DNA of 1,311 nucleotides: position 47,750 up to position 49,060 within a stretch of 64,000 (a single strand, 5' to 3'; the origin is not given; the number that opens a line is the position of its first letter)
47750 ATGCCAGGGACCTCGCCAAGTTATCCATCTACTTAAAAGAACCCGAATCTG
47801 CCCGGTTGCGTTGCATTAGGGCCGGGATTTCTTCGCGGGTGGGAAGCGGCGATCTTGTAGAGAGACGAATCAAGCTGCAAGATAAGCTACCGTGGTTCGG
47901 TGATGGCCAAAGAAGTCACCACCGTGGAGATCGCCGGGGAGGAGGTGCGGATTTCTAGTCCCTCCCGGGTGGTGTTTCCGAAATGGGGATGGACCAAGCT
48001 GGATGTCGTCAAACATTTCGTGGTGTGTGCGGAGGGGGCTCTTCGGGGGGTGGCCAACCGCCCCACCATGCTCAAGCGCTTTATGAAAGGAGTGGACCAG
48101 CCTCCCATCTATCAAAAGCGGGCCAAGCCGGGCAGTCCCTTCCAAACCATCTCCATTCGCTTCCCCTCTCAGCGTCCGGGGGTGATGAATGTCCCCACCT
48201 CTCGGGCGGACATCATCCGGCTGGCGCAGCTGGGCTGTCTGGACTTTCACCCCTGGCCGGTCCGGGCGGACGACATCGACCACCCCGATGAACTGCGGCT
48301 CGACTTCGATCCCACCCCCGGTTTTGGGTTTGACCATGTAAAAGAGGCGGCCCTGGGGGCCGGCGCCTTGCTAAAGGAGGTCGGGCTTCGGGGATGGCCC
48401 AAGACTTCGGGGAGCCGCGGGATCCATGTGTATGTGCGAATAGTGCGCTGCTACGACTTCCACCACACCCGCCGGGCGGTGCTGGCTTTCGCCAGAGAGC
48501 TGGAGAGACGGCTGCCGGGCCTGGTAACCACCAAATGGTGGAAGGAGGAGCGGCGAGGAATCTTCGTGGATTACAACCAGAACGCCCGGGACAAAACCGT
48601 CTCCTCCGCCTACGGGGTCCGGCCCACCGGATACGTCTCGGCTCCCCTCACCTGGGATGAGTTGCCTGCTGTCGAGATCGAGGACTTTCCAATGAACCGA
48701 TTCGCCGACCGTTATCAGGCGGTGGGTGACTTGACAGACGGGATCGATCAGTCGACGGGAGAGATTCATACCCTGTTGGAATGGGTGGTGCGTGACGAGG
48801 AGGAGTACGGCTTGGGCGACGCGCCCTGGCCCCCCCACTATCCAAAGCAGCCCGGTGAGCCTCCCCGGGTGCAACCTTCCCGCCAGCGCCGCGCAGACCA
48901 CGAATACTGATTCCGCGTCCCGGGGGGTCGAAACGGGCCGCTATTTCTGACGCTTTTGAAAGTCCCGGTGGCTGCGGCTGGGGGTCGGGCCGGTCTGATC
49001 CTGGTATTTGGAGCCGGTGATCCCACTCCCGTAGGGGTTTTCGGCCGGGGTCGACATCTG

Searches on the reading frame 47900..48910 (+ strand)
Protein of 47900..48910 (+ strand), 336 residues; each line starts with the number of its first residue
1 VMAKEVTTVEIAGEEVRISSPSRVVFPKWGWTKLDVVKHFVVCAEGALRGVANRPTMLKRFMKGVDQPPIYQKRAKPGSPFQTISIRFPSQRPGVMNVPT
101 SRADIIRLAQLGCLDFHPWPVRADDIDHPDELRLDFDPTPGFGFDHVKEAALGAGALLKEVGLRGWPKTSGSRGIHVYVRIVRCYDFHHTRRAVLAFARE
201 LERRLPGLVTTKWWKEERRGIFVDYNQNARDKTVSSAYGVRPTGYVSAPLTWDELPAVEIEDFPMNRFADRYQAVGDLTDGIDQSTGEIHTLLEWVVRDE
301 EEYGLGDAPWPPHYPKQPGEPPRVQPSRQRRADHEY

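Call 82: search_protein_families(library=pfam, proteins=[window:47900-48910:+], max_evalue=0.00001)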
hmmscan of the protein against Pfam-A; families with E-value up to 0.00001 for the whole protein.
window:47900-48910:+ (336 aa): 2 families
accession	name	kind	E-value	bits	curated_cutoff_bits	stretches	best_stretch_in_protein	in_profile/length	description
PF21686.3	LigD_Prim-Pol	-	6.2e-67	226.3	27.4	1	32-278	1-253/254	LigD, primase-polymerase domain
PF01896.25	DNA_primase_S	-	1e-06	29.7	26.8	1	147-252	24-163/163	DNA primase small subunit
